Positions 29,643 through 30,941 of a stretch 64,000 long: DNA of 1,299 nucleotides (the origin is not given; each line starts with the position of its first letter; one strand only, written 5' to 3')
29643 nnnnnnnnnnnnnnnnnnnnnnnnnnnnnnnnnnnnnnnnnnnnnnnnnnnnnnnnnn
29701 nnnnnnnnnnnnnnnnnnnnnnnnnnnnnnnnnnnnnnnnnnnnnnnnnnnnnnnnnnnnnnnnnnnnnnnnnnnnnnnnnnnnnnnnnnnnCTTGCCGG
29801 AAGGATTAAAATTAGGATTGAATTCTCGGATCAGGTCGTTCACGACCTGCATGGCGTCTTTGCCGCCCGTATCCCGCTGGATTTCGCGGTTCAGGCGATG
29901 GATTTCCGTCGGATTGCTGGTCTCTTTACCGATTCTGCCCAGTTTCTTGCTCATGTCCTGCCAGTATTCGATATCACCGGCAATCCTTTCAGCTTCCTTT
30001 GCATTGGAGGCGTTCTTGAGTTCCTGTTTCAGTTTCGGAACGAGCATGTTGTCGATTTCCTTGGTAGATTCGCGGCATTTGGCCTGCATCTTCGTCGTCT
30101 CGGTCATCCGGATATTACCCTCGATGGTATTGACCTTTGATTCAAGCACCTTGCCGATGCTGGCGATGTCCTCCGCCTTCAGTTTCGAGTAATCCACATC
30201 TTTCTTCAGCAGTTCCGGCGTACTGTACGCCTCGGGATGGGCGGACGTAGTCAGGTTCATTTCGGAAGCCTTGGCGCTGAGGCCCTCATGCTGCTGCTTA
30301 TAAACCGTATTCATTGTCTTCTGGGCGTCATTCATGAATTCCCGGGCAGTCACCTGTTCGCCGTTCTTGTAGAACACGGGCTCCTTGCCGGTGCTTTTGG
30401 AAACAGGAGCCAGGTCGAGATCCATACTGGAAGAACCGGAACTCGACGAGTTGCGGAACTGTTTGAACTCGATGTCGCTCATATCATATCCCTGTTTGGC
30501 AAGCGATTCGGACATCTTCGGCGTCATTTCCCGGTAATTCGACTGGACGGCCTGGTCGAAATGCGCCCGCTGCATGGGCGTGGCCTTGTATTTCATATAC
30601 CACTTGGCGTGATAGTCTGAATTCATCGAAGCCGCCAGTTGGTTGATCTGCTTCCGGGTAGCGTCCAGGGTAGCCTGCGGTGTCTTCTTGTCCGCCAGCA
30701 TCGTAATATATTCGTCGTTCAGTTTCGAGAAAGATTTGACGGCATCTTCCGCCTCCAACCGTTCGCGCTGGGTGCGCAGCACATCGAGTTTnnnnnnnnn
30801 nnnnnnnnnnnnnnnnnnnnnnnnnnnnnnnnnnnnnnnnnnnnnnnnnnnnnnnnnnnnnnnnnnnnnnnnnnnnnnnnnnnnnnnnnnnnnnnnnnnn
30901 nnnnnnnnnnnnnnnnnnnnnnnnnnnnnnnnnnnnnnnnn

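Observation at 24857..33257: Four-gene operon of membrane proteins without recognisable enzymatic motifs, including two giant paralogue-containing proteins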

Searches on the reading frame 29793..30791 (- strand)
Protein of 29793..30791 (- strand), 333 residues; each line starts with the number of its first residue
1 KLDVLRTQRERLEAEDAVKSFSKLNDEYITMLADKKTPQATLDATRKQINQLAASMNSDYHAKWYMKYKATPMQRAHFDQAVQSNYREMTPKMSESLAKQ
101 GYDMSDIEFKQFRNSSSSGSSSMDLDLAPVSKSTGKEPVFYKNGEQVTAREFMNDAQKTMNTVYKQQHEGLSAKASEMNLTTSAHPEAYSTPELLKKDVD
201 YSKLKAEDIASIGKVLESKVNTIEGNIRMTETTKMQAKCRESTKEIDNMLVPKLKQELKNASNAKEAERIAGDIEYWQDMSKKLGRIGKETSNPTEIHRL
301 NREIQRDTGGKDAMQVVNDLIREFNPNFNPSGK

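Call 59: predict_structure(alignment_id=A3)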
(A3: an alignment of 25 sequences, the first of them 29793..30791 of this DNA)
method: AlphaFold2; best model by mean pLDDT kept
length: 333 residues; sequences in the alignment: 25
mean_pLDDT: 92.2   pTM: 0.86
mean pLDDT of the five models: 92.2, 92.2, 92.2, 91.8, 91.5
residues with pLDDT >= 90: 268; 70-90: 51; 50-70: 7; < 50: 7
segments of 3 or more residues with pLDDT < 50: 117-119
pLDDT, mean of each block of 10 residues (from residue 1): 95 96 97 97 97 94 92 92 93 98 96 57 79 94 97 96 92 85 86 86 93 93 91 96 94 97 97 98 97 97 97 96 89 46
secondary structure, 60 per line:
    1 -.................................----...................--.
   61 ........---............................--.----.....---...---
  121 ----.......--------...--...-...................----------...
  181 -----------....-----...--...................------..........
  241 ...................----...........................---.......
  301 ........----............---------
elements in order: H2-34 H39-57 H60-68 H72-99 E107-111 E125-131 E140-142 E145-147 H149-167 E178-180 H192-195 H206-224 H231-259 H264-290 H294-308 H313-324
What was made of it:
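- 29793..30791 (-): A residues 823-1155, the new C-terminal domain (CTD). D946, D948, K1041 and K1066 are invariant. N936, E1009 and R1062 are 99% conserved. K885, K889, R935 and S939 are about 95% conserved. AF2 pLDDT 92.2, pTM 0.86 (call 59).
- (2) The CTD models at pLDDT 92 (call 59).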

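Call 61: fold_search(model_id=the predicted structure, library=pdb)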
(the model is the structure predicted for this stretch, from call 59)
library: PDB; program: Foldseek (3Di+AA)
matches with E <= 10: 199; with E <= 0.001: 0
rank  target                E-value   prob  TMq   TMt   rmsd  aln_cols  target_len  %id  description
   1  6z03_A                4.5e-02  0.33  0.18  0.13  16.4       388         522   13  DNA Topoisomerase (released 2021-11-17)
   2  5k7v_A                8.2e-02  0.60  0.20  0.23  18.6       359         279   12  Computational Design of Self-Assembling Cyclic Protein Homooligomers (released 2017-04-12)
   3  6z01_B                1.3e-01  0.25  0.20  0.15  16.4       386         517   14  DNA Topoisomerase (released 2021-11-17)
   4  6z01_A                2.0e-01  0.23  0.18  0.14  16.1       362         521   14  DNA Topoisomerase (released 2021-11-17)
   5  5tqb_B                5.7e-01  0.25  0.20  0.20  15.6       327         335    8  Crystal structure of assembly chaperone of ribosomal protein L4 (Acl4) in complex with ribosomal protein L4 (RpL4) (released 2017-02-15)
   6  6vfk_B                6.5e-01  0.16  0.18  0.21  18.1       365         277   11  De novo designed tetrahedral nanoparticle T33_dn10 displaying 4 copies of BG505-SOSIP trimer on the surface (released 2020-07-22)
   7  5a7d_N                7.1e-01  0.13  0.17  0.19  17.6       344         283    8  Tetrameric assembly of LGN with Inscuteable (released 2016-08-03)
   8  8v3b_a                9.4e-01  0.10  0.15  0.13  18.8       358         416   11  Computational Designed Nanocage O43_129_+4 (released 2024-03-13)
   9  3axj_A                1.0e+00  0.10  0.14  0.17  21.9       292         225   10  High resolution crystal structure of C3PO (released 2011-04-20)
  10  3riu_A                1.2e+00  0.10  0.13  0.19  20.4       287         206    9  Crystal structure of Drosophila hexameric C3PO formed by truncated Translin and Trax (released 2011-05-11)
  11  9mg8_B                1.4e+00  0.06  0.14  0.13  23.5       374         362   10  Crystal Structure of b-iTHR-110 (released 2025-12-17)
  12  8z7a_A                1.6e+00  0.08  0.14  0.19  20.9       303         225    8  Open Barrel Structure of Translin from Trichoderma virens (released 2025-04-23)
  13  4tql_A                1.6e+00  0.08  0.13  0.18  27.3       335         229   11  Computationally designed three helix bundle (released 2014-10-15)
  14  5oob_C                1.7e+00  0.12  0.15  0.08  17.9       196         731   13  COMPLEX OF HUMAN NUCLEAR CAP-BINDING COMPLEX WITH M7GTP AND NELF-E C-TERMINAL PEPTIDE (released 2017-11-15)
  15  8a2q_A                1.7e+00  0.04  0.13  0.06  18.5       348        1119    9  Structure of the DNA-bound FANCD2-FANCI complex containing phosphomimetic FANCI (released 2022-09-07)
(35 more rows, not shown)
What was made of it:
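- On Pol-beta-like nucleotidyltransferases: Best Foldseek NTase hit is mtPAP, E 1.8, TM 0.19 (call 61).
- Closest known: Pol-beta-like nucleotidyltransferase fold. Different: The best Foldseek NTase hit has E 1.8 and TM 0.19 (call 61).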

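Call 62: search_protein_representatives(alignment_id=A3)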
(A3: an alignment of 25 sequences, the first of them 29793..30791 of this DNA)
Query: 25 sequences, 323 profile positions. Proteins with E-value up to 0.001 (for the whole library): 684; up to 1e-10: 534; up to 1e-30: 247. The best 150 are listed.
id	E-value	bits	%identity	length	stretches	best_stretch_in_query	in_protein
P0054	6.2e-126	436.6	-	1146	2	1-322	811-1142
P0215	8.5e-125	432.8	-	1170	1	3-320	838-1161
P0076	6.7e-116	403.6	-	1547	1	3-321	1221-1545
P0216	5.8e-114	397.2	-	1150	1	2-320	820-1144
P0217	5.1e-109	381.0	-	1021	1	2-320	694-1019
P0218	2.7e-108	378.6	-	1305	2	1-320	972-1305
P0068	7.2e-108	377.2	-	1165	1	2-320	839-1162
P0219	3.0e-106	371.9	-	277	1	55-320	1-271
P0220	8.0e-105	367.2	-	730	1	4-320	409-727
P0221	8.7e-105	367.1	-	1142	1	1-321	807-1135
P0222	1.8e-104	366.0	-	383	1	2-320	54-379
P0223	7.9e-104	363.9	-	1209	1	9-320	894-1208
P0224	1.7e-103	362.8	-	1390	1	1-320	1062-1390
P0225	3.9e-102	358.4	-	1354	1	2-320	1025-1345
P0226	4.5e-102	358.1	-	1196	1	5-320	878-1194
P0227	1.2e-101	356.8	-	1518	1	3-320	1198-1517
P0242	6.0e-91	321.6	-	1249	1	10-320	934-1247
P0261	1.8e-68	247.7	-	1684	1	8-320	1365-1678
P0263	2.1e-67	244.2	-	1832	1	2-320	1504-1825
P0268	1.1e-65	238.5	-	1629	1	3-314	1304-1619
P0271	4.1e-63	230.1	-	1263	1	2-320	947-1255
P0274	2.9e-62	227.3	-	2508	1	9-320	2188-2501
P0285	8.6e-60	219.2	-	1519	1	2-320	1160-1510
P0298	4.7e-55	203.6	-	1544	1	2-319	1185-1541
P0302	2.4e-54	201.3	-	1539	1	3-318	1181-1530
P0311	1.2e-52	195.8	-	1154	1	3-320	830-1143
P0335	2.4e-45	171.7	-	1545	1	3-313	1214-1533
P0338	8.6e-45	169.9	-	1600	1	4-319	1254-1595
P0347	2.3e-43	165.2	-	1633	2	9-316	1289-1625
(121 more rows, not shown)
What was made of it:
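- It defines 684 clusters (call 62). The conserved catalytic-looking domain is always at the extreme C-terminus (call 62).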

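Call 63: search_protein_families(library=pfam, proteins=[P0274, P0263, P0261, P0268, P0347], max_evalue=0.001)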
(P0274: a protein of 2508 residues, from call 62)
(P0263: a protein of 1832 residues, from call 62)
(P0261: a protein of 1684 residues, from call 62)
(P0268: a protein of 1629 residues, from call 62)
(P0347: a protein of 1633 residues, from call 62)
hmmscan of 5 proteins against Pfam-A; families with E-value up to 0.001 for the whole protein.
P0274 (2508 aa): 6 families
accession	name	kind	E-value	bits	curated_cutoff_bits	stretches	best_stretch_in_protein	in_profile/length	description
PF13646.12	HEAT_2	-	1.2e-22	80.4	27.7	3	1301-1370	20-88/88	HEAT repeats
PF04151.21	PPC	-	6.8e-21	75.4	25.9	0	298-364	2-69/70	Bacterial pre-peptidase C-terminal domain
PF02985.28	HEAT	-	3.3e-08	33.5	23.5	0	1349-1370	4-25/31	HEAT repeat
PF13513.12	HEAT_EZ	-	4.8e-05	24.2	27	0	1037-1076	5-52/55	HEAT-like repeat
PF23623.1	GBD_IRG7_N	-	0.00071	20.1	27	0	556-609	27-80/95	IRG7 N-terminal galactose binding domain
PF00514.29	Arm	-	0.00077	19.9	20.6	0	1052-1076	12-36/41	Armadillo/beta-catenin-like repeat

P0263 (1832 aa): 4 families
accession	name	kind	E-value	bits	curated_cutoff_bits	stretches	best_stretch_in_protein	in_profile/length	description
PF13646.12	HEAT_2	-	1.8e-33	115.1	27.7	4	590-677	3-88/88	HEAT repeats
PF02985.28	HEAT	-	2.9e-15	55.4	23.5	0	458-484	1-27/31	HEAT repeat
PF04212.24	MIT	-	2.9e-07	30.9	30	0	45-74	3-32/66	MIT (microtubule interacting and transport) domain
PF13513.12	HEAT_EZ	-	1.1e-05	26.3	27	0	451-484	22-55/55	HEAT-like repeat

P0261 (1684 aa): 5 families
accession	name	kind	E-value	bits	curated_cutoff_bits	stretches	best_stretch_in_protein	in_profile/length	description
PF13646.12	HEAT_2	-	8.2e-39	132.2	27.7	4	167-239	1-73/88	HEAT repeats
PF02985.28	HEAT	-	6.8e-13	48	23.5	0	199-224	4-29/31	HEAT repeat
PF03130.22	HEAT_PBS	-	1.2e-08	35.1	20.9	0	182-206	3-27/27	PBS lyase HEAT-like repeat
PF13513.12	HEAT_EZ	-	4.3e-07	30.7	27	0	325-356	23-54/55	HEAT-like repeat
PF00514.29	Arm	-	6.5e-06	26.5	20.6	0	198-219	15-36/41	Armadillo/beta-catenin-like repeat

P0268 (1629 aa): 5 families
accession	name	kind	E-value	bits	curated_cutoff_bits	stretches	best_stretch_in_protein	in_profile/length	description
PF13646.12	HEAT_2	-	5.6e-27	94.3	27.7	5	494-567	4-77/88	HEAT repeats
PF00514.29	Arm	-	2.6e-13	49.9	20.6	0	294-322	11-39/41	Armadillo/beta-catenin-like repeat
PF03130.22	HEAT_PBS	-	5.4e-08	33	20.9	0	540-562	3-26/27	PBS lyase HEAT-like repeat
PF13513.12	HEAT_EZ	-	0.00013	22.9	27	0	444-485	6-55/55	HEAT-like repeat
PF02985.28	HEAT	-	0.00099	19.6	23.5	0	297-322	2-27/31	HEAT repeat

P0347 (1633 aa): 0 families

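Call 64: search_protein_families(library=pfam, proteins=[P0227, P0285, P0298, P0302, P0335, P0338], max_evalue=0.001)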
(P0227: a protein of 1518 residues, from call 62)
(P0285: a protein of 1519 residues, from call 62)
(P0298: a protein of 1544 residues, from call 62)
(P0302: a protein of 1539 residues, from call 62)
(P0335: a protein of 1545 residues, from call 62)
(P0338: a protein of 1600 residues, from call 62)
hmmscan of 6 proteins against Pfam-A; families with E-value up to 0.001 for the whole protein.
P0227 (1518 aa): 12 families
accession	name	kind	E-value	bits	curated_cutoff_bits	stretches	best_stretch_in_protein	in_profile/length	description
PF00515.34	TPR_1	-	4.8e-28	96.2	27.8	4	161-192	3-34/34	Tetratricopeptide repeat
PF07719.23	TPR_2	-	1.1e-23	81.8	27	1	27-56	5-34/34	Tetratricopeptide repeat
PF13414.12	TPR_11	-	7e-19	67.7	26.8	1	172-207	7-42/42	TPR repeat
PF13431.12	TPR_17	-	1.6e-18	65.8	24.4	1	182-213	2-33/34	Tetratricopeptide repeat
PF13371.12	TPR_9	-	1.3e-17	64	35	1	138-195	8-65/73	Tetratricopeptide repeat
PF13181.12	TPR_8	-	1.3e-15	56.6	25.7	0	193-226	1-34/34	Tetratricopeptide repeat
PF13432.12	TPR_16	-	4.5e-12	46.6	32.7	2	27-90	1-64/65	Tetratricopeptide repeat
PF01239.28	PPTA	-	3.4e-07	30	29.5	0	76-97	4-25/32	Protein prenyltransferase alpha subunit repeat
PF14559.12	TPR_19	-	3e-06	27.9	25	0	173-226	5-58/68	Tetratricopeptide repeat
PF13424.12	TPR_12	-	8.5e-06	26.3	30.1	0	193-223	3-33/77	Tetratricopeptide repeat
PF12569.14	NatA_aux_su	-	0.00013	21.5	33.3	0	171-222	204-255/515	N-terminal acetyltransferase A, auxiliary subunit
PF13428.12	TPR_14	-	0.00087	20.2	23.5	0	58-96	2-40/44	Tetratricopeptide repeat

P0285 (1519 aa): 8 families
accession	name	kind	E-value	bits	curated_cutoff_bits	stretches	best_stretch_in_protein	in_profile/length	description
PF13371.12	TPR_9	-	1.1e-14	54.6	35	1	23-78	6-61/73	Tetratricopeptide repeat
PF07719.23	TPR_2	-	5.2e-13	48.5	27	1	114-146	1-33/34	Tetratricopeptide repeat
PF13414.12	TPR_11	-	9.8e-09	35.2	26.8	1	87-125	1-39/42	TPR repeat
PF13432.12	TPR_16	-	2.9e-08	34.5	32.7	2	16-78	1-63/65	Tetratricopeptide repeat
PF00515.34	TPR_1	-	8.8e-07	28.9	27.8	0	48-78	3-33/34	Tetratricopeptide repeat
PF13428.12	TPR_14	-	1.3e-06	29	23.5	0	116-157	3-44/44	Tetratricopeptide repeat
PF14559.12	TPR_19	-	5.7e-06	27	25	1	93-157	4-68/68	Tetratricopeptide repeat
PF13431.12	TPR_17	-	5.8e-06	26.6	24.4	0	107-134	6-33/34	Tetratricopeptide repeat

P0298 (1544 aa): 10 families
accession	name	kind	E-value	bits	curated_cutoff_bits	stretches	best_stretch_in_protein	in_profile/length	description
PF07719.23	TPR_2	-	2.4e-15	55.8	27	0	162-195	1-34/34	Tetratricopeptide repeat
PF13371.12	TPR_9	-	2.5e-15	56.7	35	2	68-137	3-72/73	Tetratricopeptide repeat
PF00515.34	TPR_1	-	1.7e-14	53.3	27.8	1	94-126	1-33/34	Tetratricopeptide repeat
PF13432.12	TPR_16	-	4.1e-11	43.5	32.7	3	138-196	7-65/65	Tetratricopeptide repeat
PF13414.12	TPR_11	-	1.3e-07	31.6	26.8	0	70-104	4-38/42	TPR repeat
PF13431.12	TPR_17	-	1.6e-06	28.4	24.4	0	84-114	3-33/34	Tetratricopeptide repeat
PF13181.12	TPR_8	-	3.5e-05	24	25.7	0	168-195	7-34/34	Tetratricopeptide repeat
PF13428.12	TPR_14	-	0.00018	22.3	23.5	0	61-101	2-42/44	Tetratricopeptide repeat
PF16963.10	PelD_GGDEF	-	0.00036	20.8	27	0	973-1048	34-109/125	PelD GGDEF domain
PF13174.12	TPR_6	-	0.00058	20.8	26.3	0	28-57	2-31/33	Tetratricopeptide repeat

P0302 (1539 aa): 11 families
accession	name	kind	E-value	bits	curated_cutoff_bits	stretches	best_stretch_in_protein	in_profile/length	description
PF00515.34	TPR_1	-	3.5e-18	65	27.8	1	162-194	2-34/34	Tetratricopeptide repeat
PF13371.12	TPR_9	-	8.5e-14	51.8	35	2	243-300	9-65/73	Tetratricopeptide repeat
PF07719.23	TPR_2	-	1.3e-13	50.3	27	1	163-193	3-33/34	Tetratricopeptide repeat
PF13431.12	TPR_17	-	2.9e-12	46.3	24.4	0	150-181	2-33/34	Tetratricopeptide repeat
PF13432.12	TPR_16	-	1.1e-10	42.2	32.7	2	141-192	11-62/65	Tetratricopeptide repeat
PF00801.26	PKD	-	5.7e-09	36.3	23.5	1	618-682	12-76/80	PKD domain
PF13414.12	TPR_11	-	7.7e-09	35.6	26.8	1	139-169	6-36/42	TPR repeat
PF13181.12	TPR_8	-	9.1e-09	35.2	25.7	0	266-291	3-28/34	Tetratricopeptide repeat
PF18911.6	PKD_4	-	2.6e-08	34.2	27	1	620-688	17-85/85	PKD domain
PF01239.28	PPTA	-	1.6e-07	31.1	29.5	0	145-170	3-28/32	Protein prenyltransferase alpha subunit repeat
PF13428.12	TPR_14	-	4.4e-06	27.3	23.5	0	98-134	6-42/44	Tetratricopeptide repeat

P0335 (1545 aa): 9 families
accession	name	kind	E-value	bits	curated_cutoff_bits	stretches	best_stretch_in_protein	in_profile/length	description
PF13374.12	TPR_10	-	1.2e-22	79.6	27.5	2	311-349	2-40/42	Tetratricopeptide repeat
PF13424.12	TPR_12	-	5.4e-22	78.2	30.1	2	311-384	3-76/77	Tetratricopeptide repeat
PF00515.34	TPR_1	-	1.3e-09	37.9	27.8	0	313-342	3-32/34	Tetratricopeptide repeat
PF07719.23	TPR_2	-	1.6e-09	37.6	27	0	358-384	6-32/34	Tetratricopeptide repeat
PF24885.1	TPR_NPHP3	-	9.1e-09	35.5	100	1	310-397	98-185/239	Nephrocystin-3 TPR domain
PF13181.12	TPR_8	-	8.7e-08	32.2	25.7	0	311-342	1-32/34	Tetratricopeptide repeat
PF13176.12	TPR_7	-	8.5e-06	25.9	27.9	0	357-385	3-31/36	Tetratricopeptide repeat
PF18911.6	PKD_4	-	0.00038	20.9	27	1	639-678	35-72/85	PKD domain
PF00801.26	PKD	-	0.00042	20.7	23.5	1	614-678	5-69/80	PKD domain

P0338 (1600 aa): 0 families
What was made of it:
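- Extra N-terminal TPR, HEAT, PKD, PPC or MIT modules vary (calls 63, 64). The added modules are typical of the periplasm or cell exterior: TPR, PKD, PPC and a galactose-binding-like domain (calls 63, 64).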

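Call 67: fold_search(model_id=the predicted structure, library=viral)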
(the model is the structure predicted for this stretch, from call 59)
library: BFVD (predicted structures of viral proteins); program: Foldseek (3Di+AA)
matches with E <= 10: 299; with E <= 0.001: 0
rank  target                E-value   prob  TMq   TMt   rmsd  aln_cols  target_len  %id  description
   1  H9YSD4                1.5e-01  0.33  0.15  0.13  22.8       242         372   17  (no name in the UniProt tables at hand)
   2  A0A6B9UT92            4.1e-01  0.15  0.20  0.15  20.0       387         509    7  (no name in the UniProt tables at hand)
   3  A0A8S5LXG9            4.3e-01  0.15  0.11  0.18  22.9       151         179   14  Uncharacterized protein [Myoviridae sp. ctZgq1]
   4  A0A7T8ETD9            6.0e-01  0.12  0.12  0.12  18.2       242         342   12  (no name in the UniProt tables at hand)
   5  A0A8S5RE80            7.5e-01  0.15  0.16  0.11  17.1       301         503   12  Uncharacterized protein [virus sp. ctx9V1]
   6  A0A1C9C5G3            7.5e-01  0.14  0.15  0.23  18.6       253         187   13  Uncharacterized protein [Heterosigma akashiwo virus 01]
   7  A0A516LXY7            7.9e-01  0.06  0.11  0.05  32.1       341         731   11  (no name in the UniProt tables at hand)
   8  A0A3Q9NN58            8.2e-01  0.08  0.14  0.13  20.6       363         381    9  Uncharacterized protein [Morchella importuna fusarivirus 1]
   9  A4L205                9.5e-01  0.08  0.16  0.13  27.0       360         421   11  Uncharacterized protein [Gryllus bimaculatus nudivirus]
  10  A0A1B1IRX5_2          9.5e-01  0.08  0.14  0.06  26.9       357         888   13  (no name in the UniProt tables at hand)
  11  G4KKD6                9.9e-01  0.10  0.16  0.19  26.4       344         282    9  (no name in the UniProt tables at hand)
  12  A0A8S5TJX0            1.1e+00  0.08  0.09  0.12  21.5       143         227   11  Uncharacterized protein [Siphoviridae sp. ctgmM3]
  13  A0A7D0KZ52            1.1e+00  0.05  0.11  0.14  20.2       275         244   12  (no name in the UniProt tables at hand)
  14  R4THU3                1.2e+00  0.63  0.19  0.31  12.3       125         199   14  (no name in the UniProt tables at hand)
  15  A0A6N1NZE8            1.2e+00  0.20  0.17  0.14  26.2       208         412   12  Uncharacterized protein [Tupanvirus deep ocean]
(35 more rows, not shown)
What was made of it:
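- Tried and rejected: Foldseek with the CTD against the PDB and BFVD returned nothing at E <= 0.001 (calls 61, 67).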

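Call 69: search_protein_families(library=pfam, alignment_id=A3, max_evalue=10)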
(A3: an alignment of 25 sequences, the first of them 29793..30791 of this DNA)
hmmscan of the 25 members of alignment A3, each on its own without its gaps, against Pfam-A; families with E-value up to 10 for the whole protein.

A. member 1, window:29793-30791:- (333 aa): 5 families
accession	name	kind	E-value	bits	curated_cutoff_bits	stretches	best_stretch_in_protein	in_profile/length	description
PF13233.12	Complex1_LYR_2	-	1.3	10.2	22.3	0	242-288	15-61/80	Complex1_LYR-like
PF13624.11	SurA_N_3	-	1.7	8.9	27.2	1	137-206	39-108/162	SurA-like N-terminal domain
PF05227.19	CHASE3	-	3.3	8.1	28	0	15-57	45-87/138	CHASE3 domain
PF13623.11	SurA_N_2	-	5.4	7.3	28.5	1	143-199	47-103/145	SurA-like N-terminal domain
PF03462.23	PCRF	-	8.7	6.5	24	2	145-261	10-102/194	PCRF domain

B. families by the number of members that match (of 25 scanned): 69 families (the first 25 are shown)
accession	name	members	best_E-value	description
PF24610.1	DUF7623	5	1.1e-07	Domain of unknown function (DUF7623)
PF03462.23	PCRF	4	0.00097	PCRF domain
PF03961.19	FapA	3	0.018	Flagellar Assembly Protein A beta solenoid domain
PF13233.12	Complex1_LYR_2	3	0.21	Complex1_LYR-like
PF16357.10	PepSY_TM_like_2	2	0.033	Putative PepSY_TM-like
PF02403.27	Seryl_tRNA_N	2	0.092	Seryl-tRNA synthetase N-terminal domain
PF02120.21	Flg_hook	2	0.11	Flagellar hook-length control protein FliK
PF13623.11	SurA_N_2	2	0.12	SurA-like N-terminal domain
PF00416.27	Ribosomal_S13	2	0.22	Ribosomal protein S13/S18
PF06098.16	Radial_spoke_3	1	0.00039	Radial spoke protein 3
PF21531.3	Rv2175c_wHTH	1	0.00051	DNA-binding protein Rv2175c, wHTH domain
PF15518.12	L_protein_N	1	0.0022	L protein N-terminus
PF11922.13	DUF3440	1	0.0029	Domain of unknown function (DUF3440)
PF04282.18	DUF438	1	0.0037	Family of unknown function (DUF438)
PF14003.11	YlbE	1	0.0072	YlbE-like protein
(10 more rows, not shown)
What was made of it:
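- The best NTase hit, mtPAP, has E 1.8 (calls 61, 69).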
